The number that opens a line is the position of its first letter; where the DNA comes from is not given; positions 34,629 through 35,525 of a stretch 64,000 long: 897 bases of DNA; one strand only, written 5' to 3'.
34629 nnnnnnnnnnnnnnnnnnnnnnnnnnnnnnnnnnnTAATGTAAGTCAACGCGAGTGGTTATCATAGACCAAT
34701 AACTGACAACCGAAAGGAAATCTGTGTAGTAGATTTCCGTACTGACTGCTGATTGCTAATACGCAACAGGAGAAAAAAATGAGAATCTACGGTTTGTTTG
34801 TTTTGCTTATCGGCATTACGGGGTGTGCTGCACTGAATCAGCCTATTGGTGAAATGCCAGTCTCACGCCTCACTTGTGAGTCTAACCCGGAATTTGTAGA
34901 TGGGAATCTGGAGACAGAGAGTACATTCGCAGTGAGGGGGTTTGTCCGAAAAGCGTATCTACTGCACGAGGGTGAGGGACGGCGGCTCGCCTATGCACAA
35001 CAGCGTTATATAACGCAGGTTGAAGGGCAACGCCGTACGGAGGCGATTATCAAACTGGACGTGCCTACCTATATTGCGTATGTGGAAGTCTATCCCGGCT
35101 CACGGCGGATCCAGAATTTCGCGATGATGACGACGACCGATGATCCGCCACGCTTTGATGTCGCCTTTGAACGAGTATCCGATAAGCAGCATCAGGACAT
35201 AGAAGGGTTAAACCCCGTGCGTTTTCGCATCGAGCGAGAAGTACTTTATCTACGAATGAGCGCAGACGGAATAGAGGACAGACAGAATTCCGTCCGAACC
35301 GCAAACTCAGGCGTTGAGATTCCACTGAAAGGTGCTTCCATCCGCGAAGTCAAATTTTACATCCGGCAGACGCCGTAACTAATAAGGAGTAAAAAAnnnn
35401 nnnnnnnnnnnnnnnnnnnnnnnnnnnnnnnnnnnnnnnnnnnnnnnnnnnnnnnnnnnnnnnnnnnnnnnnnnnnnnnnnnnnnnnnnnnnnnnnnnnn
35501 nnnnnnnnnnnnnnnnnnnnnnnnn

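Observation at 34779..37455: Tandem array of four divergent paralogous lipoproteins, a candidate novel surface-protein family with a discoidin-like motif pattern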

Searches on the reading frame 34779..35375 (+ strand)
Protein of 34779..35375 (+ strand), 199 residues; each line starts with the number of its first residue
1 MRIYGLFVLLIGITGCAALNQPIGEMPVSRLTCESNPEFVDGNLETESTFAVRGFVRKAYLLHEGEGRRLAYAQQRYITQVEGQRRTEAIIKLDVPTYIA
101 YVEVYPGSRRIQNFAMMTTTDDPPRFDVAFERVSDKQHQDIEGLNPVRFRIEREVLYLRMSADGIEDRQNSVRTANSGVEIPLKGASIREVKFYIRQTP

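Call 4: search_protein_families(library=pfam, proteins=[window:34779-35375:+], max_evalue=10)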
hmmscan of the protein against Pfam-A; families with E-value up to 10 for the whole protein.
window:34779-35375:+ (199 aa): 0 families

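Call 5: search_protein_families(library=ncbifam, proteins=[window:34779-35375:+], max_evalue=10)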
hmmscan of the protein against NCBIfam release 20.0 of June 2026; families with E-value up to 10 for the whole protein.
window:34779-35375:+ (199 aa): 0 families

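Call 7: find_homologous_proteins(query=A1)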
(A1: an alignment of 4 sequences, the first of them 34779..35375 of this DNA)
Query A1 (4 sequences) (199 aa, profile of the alignment): 640 proteins with E <= 0.001 among 4888 candidates; the best 120 are listed.
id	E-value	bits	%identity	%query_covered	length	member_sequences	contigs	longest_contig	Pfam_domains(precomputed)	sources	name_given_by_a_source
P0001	9.8e-98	344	43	96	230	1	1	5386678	-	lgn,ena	-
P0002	1.1e-97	344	42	96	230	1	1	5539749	-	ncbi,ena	-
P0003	1.6e-97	343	43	96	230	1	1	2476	-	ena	-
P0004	2.3e-97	343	43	96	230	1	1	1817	-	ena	-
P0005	2.4e-97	343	43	96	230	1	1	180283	-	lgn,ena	-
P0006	5.8e-97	341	45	96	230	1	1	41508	-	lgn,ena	-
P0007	7.6e-97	341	43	96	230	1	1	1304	-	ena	-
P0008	2.8e-96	339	48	99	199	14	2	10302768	-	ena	-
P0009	2.9e-96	339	44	96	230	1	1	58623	-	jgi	-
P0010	3.4e-96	339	43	96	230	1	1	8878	-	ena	-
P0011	4.1e-96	339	43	96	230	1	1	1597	-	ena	-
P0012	4.6e-96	338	44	96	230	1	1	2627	-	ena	-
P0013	7.6e-96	338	48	99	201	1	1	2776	-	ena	-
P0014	1.1e-95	337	43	96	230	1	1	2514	-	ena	-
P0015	1.5e-95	337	43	96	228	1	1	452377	-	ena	-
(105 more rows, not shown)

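Call 12: search_solved_structures(query=A2, max_evalue=10)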
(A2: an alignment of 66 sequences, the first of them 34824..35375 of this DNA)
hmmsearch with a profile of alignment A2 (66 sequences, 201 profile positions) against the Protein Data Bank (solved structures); distinct sequences matched with E-value up to 10: 5.
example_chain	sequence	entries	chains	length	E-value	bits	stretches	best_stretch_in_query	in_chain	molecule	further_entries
9fxk_A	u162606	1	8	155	0.33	13.7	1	67-120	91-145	Transcriptional repressor NrdR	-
9fvr_A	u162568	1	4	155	0.36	13.6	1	67-120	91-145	Transcriptional repressor NrdR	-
9fzf_A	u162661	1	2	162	0.56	13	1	67-114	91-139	Transcriptional repressor NrdR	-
9gex_A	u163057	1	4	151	0.63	12.8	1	67-109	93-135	Transcriptional repressor NrdR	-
5ll2_A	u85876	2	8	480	1.6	11.5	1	45-105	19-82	Isoleucine 2-epimerase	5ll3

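Call 18: find_encoding_contigs(protein=P0002, flank=8000, max_places=3)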
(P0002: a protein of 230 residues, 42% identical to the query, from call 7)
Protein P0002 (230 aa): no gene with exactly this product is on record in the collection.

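Call 19: predict_structure(alignment_id=A2)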
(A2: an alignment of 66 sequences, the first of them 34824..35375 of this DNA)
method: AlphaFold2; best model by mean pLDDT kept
length: 184 residues; sequences in the alignment: 66
mean_pLDDT: 61.3   pTM: 0.59
mean pLDDT of the five models: 61.3, 59.8, 58.8, 54.3, 53.7
residues with pLDDT >= 90: 1; 70-90: 76; 50-70: 32; < 50: 75
segments of 3 or more residues with pLDDT < 50: 1-5, 21-69, 151-170
pLDDT, mean of each block of 10 residues (from residue 1): 54 59 36 34 40 43 46 74 87 79 74 72 81 89 76 42 40 75 64
secondary structure, 60 per line:
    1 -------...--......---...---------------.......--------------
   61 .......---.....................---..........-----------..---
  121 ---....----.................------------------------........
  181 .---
elements in order: E8-10 E16-18 E40-46 E61-67 E71-91 E95-104 E124-127 E132-148 E173-181

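Call 20: find_related_loci(query=A2, collection=genome_contigs, flank=8000)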
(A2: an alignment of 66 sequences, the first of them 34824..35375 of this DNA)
Query A2 (184 aa) in genome_contigs; peptide patterns used: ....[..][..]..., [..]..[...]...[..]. (x = any residue, [..] = any of these).
126 stretches matched a pattern; 98 encode a relative of the query (tblastn E <= 1e-3); the best 80 are kept; 80 distinct loci.
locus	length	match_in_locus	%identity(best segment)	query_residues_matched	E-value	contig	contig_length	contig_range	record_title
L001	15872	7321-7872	97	1-184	2e-120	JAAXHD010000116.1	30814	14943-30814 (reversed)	MAG: Candidatus Poribacteria bacterium isolate Plut_88880 unfiltered_Plut_88880_genomic_contig_649844, whole genome shot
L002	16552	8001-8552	96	1-184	9e-120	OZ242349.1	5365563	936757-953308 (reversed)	MAG: Candidatus Poribacteria bacterium isolate e367748c-ea16-458c-b08a-e5b385d280ea genome assembly, chromosome: 1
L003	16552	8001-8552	96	1-184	3e-119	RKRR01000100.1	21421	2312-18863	MAG: Candidatus Poribacteria bacterium isolate PNGco_C_binSS2 scaffold_275, whole genome shotgun sequence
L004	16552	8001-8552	96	1-184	6e-118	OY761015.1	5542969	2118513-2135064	MAG: Candidatus Poribacteria bacterium isolate b26c8cc1-2726-459c-8d02-9adedbaa8fd6 genome assembly, chromosome: 2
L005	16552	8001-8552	95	1-184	2e-117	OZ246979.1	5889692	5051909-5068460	MAG: Candidatus Poribacteria bacterium isolate b1f05427-043e-45ba-8b49-4d0e3d1ba290 genome assembly, chromosome: 1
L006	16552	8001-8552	95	1-184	8e-117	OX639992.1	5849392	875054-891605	MAG: uncultured Poribacteria bacterium isolate 2342930e-25dc-453b-b24c-d77caf5257d8 genome assembly, chromosome: 1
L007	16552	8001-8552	95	1-184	6e-117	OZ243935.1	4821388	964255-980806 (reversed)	MAG: Candidatus Poribacteria bacterium isolate 04a31957-9a65-48c7-867d-416cbb8de8da genome assembly, chromosome: 1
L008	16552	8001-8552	92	1-184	1e-114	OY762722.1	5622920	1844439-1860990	MAG: Candidatus Poribacteria bacterium isolate ed6806d3-dd7a-4409-98ee-5b7e1ebe3502 genome assembly, chromosome: 1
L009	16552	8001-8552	91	1-184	1e-112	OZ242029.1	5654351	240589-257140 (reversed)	MAG: Candidatus Poribacteria bacterium isolate e47116a6-1c5e-4b36-9515-22f207f5838d genome assembly, chromosome: 1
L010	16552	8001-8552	90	1-184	5e-112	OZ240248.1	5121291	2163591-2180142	MAG: Candidatus Poribacteria bacterium isolate b8ffb888-6308-4f48-b550-e0c295cc777e genome assembly, chromosome: 1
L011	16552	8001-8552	90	1-184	2e-111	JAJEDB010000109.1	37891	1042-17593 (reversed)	MAG: Candidatus Poribacteria bacterium isolate jk18xAbins.50 k141_1464241, whole genome shotgun sequence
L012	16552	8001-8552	90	1-184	5e-111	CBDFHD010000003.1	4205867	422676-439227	MAG: Candidatus Poribacteria bacterium isolate 3ddb7f14-4d05-4080-9b3f-f5d75a2c5508 genome assembly, contig: contig_3, w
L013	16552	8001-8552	89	1-184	4e-111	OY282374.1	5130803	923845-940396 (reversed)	MAG: Candidatus Poribacteria bacterium genome assembly, chromosome: 1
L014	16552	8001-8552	89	1-184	3e-111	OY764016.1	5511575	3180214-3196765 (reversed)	MAG: Candidatus Poribacteria bacterium isolate 9fae2ea3-c9b7-404b-9456-b4c0b6541956 genome assembly, chromosome: 1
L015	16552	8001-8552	88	1-184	4e-109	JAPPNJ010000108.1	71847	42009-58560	MAG: Candidatus Poribacteria bacterium isolate RHO3_bin_69 NODE_862_length_71847_cov_16.782706, whole genome shotgun seq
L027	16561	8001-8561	82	1-184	2e-100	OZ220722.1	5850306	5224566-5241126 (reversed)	MAG: Candidatus Poribacteria bacterium isolate 09e4b887-e8cc-4912-b364-6afc626817b5 genome assembly, chromosome: 1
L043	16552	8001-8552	76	1-181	1e-89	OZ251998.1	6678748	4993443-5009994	MAG: Candidatus Poribacteria bacterium isolate 8f110123-501e-42ad-9d55-583bbc997c7d genome assembly, chromosome: 1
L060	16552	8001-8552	89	1-184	2e-111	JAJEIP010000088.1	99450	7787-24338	MAG: Candidatus Poribacteria bacterium isolate p16x65bins.2 k141_1116735, whole genome shotgun sequence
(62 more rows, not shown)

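Call 22: search_protein_representatives(alignment_id=A2)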
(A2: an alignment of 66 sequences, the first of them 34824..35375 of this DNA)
Query: 66 sequences, 201 profile positions. Proteins with E-value up to 0.001 (for the whole library): 53; up to 1e-10: 43; up to 1e-30: 15. The best 53 are listed.
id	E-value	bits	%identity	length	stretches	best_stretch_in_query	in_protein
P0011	2.3e-92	324.4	-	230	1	1-200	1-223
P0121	1.6e-84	298.8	-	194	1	3-199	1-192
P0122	5.6e-72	257.9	-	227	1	6-198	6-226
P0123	1.4e-65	237.0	-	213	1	4-198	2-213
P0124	6.8e-64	231.5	-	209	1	9-198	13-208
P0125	2.4e-60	219.9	-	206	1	4-198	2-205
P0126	4.9e-59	215.6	-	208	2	3-145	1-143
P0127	5.3e-56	205.7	-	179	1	4-147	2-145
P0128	3.4e-49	183.5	-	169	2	68-165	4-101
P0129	1.4e-44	168.4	-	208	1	3-197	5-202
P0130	3.1e-41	157.5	-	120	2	120-198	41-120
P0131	5.7e-39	150.1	-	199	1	7-198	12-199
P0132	3.2e-38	147.7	-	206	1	4-197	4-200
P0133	1.5e-36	142.2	-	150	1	4-114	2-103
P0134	8.1e-31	123.5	-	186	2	89-197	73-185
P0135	1.8e-29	119.2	-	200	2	90-197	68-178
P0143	1.9e-21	93.0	-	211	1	6-198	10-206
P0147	6.8e-20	87.9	-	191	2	89-200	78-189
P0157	4.9e-15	72.0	-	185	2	6-57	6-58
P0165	1.5e-10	57.4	-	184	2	7-55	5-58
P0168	3.7e-09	52.8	-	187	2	78-199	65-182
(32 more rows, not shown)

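Call 47: list_cluster_members(proteins=[P0129, P0131, P0132, P0134, P0135, P0143, P0147, P0157, P0165, P0168])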
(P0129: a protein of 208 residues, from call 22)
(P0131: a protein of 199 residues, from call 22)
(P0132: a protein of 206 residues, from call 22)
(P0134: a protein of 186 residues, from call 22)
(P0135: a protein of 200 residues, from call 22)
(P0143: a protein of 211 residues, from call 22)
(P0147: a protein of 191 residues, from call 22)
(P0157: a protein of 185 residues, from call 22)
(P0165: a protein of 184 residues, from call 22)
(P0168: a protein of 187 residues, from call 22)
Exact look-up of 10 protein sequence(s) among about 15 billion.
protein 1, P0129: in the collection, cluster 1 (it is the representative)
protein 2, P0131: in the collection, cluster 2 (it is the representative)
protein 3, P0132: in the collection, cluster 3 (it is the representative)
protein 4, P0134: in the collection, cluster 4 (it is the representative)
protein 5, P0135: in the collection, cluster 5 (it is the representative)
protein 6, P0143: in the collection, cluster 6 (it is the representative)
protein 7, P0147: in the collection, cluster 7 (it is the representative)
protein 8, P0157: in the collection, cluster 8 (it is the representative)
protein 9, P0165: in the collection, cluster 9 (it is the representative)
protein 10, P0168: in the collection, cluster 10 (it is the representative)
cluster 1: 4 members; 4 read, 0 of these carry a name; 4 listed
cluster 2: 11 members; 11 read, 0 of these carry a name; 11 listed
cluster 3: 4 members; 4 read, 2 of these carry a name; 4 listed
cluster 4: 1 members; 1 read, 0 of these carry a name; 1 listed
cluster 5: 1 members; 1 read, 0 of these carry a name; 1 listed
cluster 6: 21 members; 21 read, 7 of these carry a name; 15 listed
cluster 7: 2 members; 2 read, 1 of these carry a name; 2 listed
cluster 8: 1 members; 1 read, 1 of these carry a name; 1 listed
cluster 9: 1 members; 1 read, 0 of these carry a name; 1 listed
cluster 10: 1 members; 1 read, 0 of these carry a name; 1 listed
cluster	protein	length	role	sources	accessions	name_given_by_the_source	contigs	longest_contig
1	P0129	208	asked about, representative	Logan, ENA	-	-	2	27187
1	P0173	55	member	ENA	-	-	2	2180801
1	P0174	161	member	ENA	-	-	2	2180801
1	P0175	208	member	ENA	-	-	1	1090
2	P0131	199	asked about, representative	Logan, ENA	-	-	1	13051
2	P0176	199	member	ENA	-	-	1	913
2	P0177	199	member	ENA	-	-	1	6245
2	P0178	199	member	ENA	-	-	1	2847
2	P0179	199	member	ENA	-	-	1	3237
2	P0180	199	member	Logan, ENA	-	-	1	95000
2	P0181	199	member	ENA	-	-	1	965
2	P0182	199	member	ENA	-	-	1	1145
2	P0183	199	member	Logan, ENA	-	-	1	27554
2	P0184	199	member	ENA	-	-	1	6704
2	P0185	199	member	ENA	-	-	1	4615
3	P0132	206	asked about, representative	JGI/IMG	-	hypothetical protein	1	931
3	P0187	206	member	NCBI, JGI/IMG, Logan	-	-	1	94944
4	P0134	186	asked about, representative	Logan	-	-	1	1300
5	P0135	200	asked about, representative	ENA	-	-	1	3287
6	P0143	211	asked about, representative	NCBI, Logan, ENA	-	-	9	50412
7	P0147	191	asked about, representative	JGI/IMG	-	hypothetical protein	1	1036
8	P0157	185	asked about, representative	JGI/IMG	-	hypothetical protein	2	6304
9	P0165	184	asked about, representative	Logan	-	-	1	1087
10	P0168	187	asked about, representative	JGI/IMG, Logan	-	-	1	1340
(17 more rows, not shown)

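Call 56: find_encoding_contigs(protein=P0143, flank=8000, max_places=3)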
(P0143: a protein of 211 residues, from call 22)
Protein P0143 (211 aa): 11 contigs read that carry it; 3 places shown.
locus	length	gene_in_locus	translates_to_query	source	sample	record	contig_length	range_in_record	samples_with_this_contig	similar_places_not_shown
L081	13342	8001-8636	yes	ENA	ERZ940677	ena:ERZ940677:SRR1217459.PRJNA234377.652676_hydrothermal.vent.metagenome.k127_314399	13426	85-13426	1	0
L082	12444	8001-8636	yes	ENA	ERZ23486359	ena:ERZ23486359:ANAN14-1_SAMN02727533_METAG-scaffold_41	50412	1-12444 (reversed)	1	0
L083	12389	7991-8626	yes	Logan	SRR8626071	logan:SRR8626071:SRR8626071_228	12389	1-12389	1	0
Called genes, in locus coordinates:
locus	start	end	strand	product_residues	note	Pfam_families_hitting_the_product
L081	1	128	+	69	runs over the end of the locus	?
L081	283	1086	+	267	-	PF05721:PhyH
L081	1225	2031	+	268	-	PF05721:PhyH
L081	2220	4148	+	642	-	PF20581:DUF6785, PF20580:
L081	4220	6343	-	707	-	PF03009:GDPD, PF16670:PI-PLC-C1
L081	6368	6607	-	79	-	PF02609:Exonuc_VII_S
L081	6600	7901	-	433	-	PF13742:tRNA_anti_2, PF01336:tRNA_anti-codon, PF02601:Exonuc_VII_L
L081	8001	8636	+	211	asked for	-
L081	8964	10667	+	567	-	PF01839:FG-GAP (faint), PF13517:FG-GAP_3, PF07593:UnbV_ASPIC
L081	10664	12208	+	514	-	PF14559:TPR_19, PF13432:TPR_16 (weak), PF00515:TPR_1 (weak), PF07719:TPR_2 (weak), PF13181:TPR_8 (weak), PF13414:TPR_11, PF14559:TPR_19 (weak), PF14559:TPR_19, +28 more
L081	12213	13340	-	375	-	?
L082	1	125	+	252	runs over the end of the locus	PF13385:Laminin_G_3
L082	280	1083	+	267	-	PF05721:PhyH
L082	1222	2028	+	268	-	PF05721:PhyH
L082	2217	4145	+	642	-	PF20581:DUF6785, PF20580:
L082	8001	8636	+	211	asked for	-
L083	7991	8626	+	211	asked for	-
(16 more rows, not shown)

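Call 57: find_encoding_contigs(protein=P0180, flank=8000, max_places=2)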
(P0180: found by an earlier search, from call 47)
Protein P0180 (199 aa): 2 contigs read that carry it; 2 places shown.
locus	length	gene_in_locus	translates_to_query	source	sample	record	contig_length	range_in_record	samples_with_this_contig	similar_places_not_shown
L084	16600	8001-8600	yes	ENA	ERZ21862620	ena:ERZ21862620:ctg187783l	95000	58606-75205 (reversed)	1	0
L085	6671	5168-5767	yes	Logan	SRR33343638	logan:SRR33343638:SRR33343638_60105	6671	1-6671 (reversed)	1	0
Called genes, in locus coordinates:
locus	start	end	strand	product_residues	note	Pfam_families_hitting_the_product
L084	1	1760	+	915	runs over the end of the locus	PF00092:VWA, PF13519:VWA_2, PF13768:VWA_3 (weak), PF05762:VWA_CoxE, PF00092:VWA, PF13519:VWA_2, PF13768:VWA_3, PF07090:GATase1_like, +1 more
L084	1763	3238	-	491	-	PF05787:PhoX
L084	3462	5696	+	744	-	PF00133:tRNA-synt_1, PF01406:tRNA-synt_1e (faint), PF09334:tRNA-synt_1g, PF13603:tRNA-synt_1_2, PF00133:tRNA-synt_1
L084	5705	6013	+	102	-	PF08264:Anticodon_1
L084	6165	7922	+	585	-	PF00753:Lactamase_B, PF12706:Lactamase_B_2, PF22505:RNase_J_b_CASP, PF07521:RMMBL, PF17770:RNase_J_C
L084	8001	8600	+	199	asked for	-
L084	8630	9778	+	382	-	PF13433:Peripla_BP_5, PF13458:Peripla_BP_6, PF01094:ANF_receptor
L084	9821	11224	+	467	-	PF00330:Aconitase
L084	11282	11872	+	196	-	PF00694:Aconitase_C, PF27512:LeuD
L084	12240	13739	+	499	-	PF00478:IMPDH, PF00571:CBS (faint), PF01070:FMN_dh (weak)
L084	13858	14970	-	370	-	PF01385:OrfB_IS605, PF07282:Cas12f1-like_TNB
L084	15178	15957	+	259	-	-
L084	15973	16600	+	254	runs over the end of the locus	-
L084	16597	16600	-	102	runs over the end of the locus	-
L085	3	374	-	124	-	?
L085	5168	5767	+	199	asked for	-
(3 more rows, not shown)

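Call 58: find_encoding_contigs(protein=P0187, flank=8000, max_places=2)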
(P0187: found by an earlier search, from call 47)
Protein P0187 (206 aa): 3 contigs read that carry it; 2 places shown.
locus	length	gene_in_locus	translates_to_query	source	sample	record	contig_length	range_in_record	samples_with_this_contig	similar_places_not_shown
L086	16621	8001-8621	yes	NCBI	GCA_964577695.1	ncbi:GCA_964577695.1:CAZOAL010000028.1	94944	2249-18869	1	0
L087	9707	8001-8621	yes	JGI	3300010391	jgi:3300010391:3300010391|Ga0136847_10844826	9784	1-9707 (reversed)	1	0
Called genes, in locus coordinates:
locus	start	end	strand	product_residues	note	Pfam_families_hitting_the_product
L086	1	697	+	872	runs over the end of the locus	PF01588:tRNA_bind, PF03483:B3_4, PF03484:B5, PF17759:tRNA_synthFbeta, PF03147:FDX-ACB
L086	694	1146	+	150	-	-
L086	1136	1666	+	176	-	PF05168:HEPN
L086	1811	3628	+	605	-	-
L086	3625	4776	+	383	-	PF03781:FGE-sulfatase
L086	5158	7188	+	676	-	PF05448:AXE1 (weak), PF01738:DLH (faint), PF02129:Peptidase_S15 (weak), PF00326:Peptidase_S9 (faint), PF22244:GCE_fung (faint)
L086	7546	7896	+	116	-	PF21716:dnstrm_HI1420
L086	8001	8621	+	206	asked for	-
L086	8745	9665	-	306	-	PF01488:Shikimate_DH, PF02826:2-Hacid_dh_C, PF01408:GFO_IDH_MocA (weak), PF02737:3HCDH_N (faint), PF03446:NAD_binding_2, PF03807:F420_oxidored (weak), PF07991:KARI_N (weak), PF14833:NAD_binding_11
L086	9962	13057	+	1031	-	PF00092:VWA, PF13519:VWA_2, PF01882:DUF58, PF05762:VWA_CoxE (weak), PF13768:VWA_3, PF00092:VWA, PF13519:VWA_2, PF07090:GATase1_like, +1 more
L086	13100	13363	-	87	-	PF10049:DUF2283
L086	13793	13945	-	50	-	-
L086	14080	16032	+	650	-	PF20581:DUF6785, PF20580:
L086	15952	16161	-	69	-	-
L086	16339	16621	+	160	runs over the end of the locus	-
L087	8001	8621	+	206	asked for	-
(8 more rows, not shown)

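Call 72: search_protein_families(library=pfam, proteins=[L043:10436-11455:+, L043:11603-13006:+, L060:9459-10676:-, L060:9588-10895:+, L027:10050-10613:-], max_evalue=0.001)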
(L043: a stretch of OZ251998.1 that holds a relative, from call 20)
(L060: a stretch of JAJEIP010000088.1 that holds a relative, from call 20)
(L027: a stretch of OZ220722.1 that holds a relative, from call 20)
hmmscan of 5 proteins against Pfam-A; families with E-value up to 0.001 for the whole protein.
L043:10436-11455:+ (340 aa): 1 family
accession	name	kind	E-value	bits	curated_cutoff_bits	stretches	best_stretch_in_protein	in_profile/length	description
PF14239.11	RRXRR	-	7.2e-33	114.3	25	1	3-157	1-156/174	RRXRR protein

L043:11603-13006:+ (468 aa): 3 families
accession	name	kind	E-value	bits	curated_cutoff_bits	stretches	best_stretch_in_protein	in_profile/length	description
PF14706.11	Tnp_DNA_bind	-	2e-21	75.9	24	1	10-67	1-58/58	Transposase DNA-binding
PF02281.22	Dimer_Tnp_Tn5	-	1.3e-15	58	26.7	1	361-445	1-83/99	Transposase Tn5 dimerisation domain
PF01609.27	DDE_Tnp_1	-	1.4e-05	25.4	23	1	230-362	117-196/200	Transposase DDE domain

L060:9459-10676:- (405 aa): 2 families
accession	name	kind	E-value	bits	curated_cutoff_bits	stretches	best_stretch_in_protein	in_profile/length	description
PF01385.25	OrfB_IS605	-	2.2e-24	86.4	30.5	1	209-315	9-118/120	Probable transposase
PF07282.18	Cas12f1-like_TNB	-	1.3e-19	70.5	26.3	1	326-393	1-60/60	Cas12f1-like, TNB domain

L060:9588-10895:+ (436 aa): 0 families

L027:10050-10613:- (187 aa): 1 family
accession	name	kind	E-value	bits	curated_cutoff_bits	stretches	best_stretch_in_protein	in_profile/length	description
PF03781.23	FGE-sulfatase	-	1.5e-21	77.6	23.3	1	12-99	33-122/255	Sulfatase-modifying factor enzyme 1-like domain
